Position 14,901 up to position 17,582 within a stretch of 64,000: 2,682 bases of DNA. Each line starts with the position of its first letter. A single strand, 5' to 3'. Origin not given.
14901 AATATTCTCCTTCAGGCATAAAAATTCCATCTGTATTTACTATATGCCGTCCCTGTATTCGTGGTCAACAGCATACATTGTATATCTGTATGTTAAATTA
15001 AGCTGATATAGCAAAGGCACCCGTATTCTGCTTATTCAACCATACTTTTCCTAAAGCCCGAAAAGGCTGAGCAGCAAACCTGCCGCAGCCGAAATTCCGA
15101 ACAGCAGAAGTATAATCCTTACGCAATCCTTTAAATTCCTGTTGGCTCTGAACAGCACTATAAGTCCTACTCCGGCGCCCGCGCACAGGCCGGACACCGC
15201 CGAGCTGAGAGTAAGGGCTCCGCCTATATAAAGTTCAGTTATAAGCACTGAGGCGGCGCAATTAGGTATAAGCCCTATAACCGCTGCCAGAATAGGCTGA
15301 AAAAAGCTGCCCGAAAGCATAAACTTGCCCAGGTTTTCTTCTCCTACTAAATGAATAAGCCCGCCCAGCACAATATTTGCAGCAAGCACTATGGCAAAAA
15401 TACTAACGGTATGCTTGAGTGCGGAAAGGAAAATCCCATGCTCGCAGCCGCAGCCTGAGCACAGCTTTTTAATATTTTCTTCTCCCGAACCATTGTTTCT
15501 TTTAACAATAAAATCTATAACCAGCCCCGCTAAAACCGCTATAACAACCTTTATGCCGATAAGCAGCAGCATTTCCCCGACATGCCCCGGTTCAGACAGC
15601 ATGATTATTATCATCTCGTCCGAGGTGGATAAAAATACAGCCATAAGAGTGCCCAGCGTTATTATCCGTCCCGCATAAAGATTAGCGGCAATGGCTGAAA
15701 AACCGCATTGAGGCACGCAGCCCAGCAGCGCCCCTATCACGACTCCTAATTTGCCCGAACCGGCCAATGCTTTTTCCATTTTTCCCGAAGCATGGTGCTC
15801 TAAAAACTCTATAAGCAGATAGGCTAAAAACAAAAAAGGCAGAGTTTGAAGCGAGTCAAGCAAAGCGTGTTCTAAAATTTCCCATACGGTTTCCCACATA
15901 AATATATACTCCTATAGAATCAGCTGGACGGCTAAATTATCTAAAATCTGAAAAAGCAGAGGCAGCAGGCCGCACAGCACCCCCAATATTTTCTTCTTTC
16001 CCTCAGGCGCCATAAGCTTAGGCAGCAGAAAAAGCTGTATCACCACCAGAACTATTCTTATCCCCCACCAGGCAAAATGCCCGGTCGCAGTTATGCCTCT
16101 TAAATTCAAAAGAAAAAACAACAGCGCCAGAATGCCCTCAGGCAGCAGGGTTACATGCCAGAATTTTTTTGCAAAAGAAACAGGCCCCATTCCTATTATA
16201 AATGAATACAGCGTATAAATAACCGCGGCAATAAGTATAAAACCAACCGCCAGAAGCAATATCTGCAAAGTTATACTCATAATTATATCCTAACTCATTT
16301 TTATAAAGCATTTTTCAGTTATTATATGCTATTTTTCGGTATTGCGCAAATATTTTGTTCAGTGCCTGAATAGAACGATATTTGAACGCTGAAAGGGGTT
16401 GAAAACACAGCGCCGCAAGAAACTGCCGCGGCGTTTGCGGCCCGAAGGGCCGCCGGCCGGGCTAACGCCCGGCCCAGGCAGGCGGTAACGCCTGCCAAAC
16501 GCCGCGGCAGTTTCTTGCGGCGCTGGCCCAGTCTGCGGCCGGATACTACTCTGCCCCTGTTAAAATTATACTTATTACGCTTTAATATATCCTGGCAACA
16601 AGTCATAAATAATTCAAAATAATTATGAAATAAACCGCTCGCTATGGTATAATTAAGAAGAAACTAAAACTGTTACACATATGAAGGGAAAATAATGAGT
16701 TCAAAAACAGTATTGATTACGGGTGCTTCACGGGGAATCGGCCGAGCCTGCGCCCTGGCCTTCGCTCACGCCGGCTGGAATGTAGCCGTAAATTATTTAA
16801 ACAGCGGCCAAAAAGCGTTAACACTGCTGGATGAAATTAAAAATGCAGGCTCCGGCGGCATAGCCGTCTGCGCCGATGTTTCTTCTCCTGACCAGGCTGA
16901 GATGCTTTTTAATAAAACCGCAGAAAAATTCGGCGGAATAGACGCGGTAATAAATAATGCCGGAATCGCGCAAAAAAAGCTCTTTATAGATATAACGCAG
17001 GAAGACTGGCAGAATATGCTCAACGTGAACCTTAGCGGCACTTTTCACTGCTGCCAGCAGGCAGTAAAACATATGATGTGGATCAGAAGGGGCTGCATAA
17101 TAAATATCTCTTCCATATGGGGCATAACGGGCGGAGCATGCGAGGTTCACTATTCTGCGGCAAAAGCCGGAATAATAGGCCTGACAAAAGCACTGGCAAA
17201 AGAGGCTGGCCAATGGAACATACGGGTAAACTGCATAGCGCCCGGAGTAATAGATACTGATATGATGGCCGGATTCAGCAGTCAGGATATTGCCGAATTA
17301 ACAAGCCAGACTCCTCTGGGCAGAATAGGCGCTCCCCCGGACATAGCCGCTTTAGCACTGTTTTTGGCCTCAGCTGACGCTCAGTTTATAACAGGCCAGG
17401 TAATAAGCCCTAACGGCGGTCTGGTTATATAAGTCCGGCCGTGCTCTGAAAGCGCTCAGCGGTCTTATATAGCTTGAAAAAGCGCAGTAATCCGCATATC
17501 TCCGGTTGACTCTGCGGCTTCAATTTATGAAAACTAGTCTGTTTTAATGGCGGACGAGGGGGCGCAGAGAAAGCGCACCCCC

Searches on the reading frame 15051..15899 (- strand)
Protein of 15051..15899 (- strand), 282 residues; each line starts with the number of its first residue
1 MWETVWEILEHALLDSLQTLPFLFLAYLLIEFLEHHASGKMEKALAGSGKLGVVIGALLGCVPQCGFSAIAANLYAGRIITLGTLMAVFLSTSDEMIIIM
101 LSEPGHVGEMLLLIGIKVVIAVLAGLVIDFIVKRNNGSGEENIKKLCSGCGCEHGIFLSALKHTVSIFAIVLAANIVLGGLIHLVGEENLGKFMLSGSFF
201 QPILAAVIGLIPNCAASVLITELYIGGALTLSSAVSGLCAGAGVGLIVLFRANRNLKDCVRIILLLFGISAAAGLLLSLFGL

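Call 21: search_protein_families(library=ncbifam, proteins=[window:15051-15899:-])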
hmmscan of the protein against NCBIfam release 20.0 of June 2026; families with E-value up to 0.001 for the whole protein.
window:15051-15899:- (282 aa): 1 family
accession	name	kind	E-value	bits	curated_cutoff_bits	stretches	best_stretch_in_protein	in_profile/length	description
NF037962.1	arsenic_eff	subfamily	4e-77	259.4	100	1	15-274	1-287/287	arsenic efflux protein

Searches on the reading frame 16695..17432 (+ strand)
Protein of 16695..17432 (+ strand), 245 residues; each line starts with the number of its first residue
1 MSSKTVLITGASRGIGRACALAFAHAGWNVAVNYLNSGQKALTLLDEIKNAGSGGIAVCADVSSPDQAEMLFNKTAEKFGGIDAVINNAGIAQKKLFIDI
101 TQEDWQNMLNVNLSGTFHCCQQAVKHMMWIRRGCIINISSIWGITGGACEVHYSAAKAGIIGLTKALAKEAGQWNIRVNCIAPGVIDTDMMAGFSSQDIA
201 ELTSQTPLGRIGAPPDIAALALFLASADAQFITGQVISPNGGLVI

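Call 21: search_protein_families(library=ncbifam, proteins=[window:16695-17432:+])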
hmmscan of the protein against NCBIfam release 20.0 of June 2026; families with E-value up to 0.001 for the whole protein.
window:16695-17432:+ (245 aa): 234 families (the best 25 are shown)
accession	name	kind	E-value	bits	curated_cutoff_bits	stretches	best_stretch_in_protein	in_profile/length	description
TIGR01830.1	3oxo_ACP_reduc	equivalog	7.1e-80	268.1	297.75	1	6-244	1-239/239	3-oxoacyl-[acyl-carrier-protein] reductase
NF009466.0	PRK12826.1-2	subfamily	1.5e-74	250.6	222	1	2-243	2-244/248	3-oxoacyl-ACP reductase FabG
NF004198.0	PRK05653.1-3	equivalog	3.4e-74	249.4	296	1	2-245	6-248/248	3-oxoacyl-ACP reductase FabG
NF047420.2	EF_P_mod_YmfI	equivalog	8.9e-74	248.2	238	1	6-243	2-235/236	elongation factor P 5-aminopentanone reductase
NF004197.0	PRK05653.1-1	equivalog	3.7e-71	239.6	332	1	3-244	7-247/249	3-oxoacyl-ACP reductase FabG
NF005559.1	PRK07231.1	subfamily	1.2e-66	224.8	215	1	2-244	3-248/249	glucose 1-dehydrogenase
NF004200.0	PRK05653.1-5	equivalog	1.2e-66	224.7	273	1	3-244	2-242/242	3-oxoacyl-ACP reductase FabG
NF053542.1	FlxB_rubin_SDR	equivalog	2.6e-65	220.5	340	1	4-243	1-239/239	flexirubin biosynthesis SDR family reductase FlxB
NF004199.0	PRK05653.1-4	equivalog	3.9e-65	219.9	301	1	2-244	4-246/247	3-oxoacyl-ACP reductase FabG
NF053807.1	RhamDHLra1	equivalog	8.9e-61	205.8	400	1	2-244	3-248/252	L-rhamnose 1-dehydrogenase Lra1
TIGR01829.1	AcAcCoA_reduct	subfamily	1.7e-60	204.7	302.1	1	5-243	2-240/242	acetoacetyl-CoA reductase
NF009464.0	PRK12824.1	subfamily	2.3e-60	204.3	269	1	3-243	2-242/245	3-oxoacyl-ACP reductase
NF052558.1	MBtsdlDhBudC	equivalog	1.6e-58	198.3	270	1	2-243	2-241/250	meso-2,3-butanediol dehydrogenase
NF004818.0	PRK06172.1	equivalog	1.9e-58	197.8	336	1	2-244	6-251/253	SDR family oxidoreductase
TIGR01831.1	fabG_rel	equivalog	3.8e-57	193.4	338.85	1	6-244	1-239/239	3-ketoacyl-ACP reductase FabG2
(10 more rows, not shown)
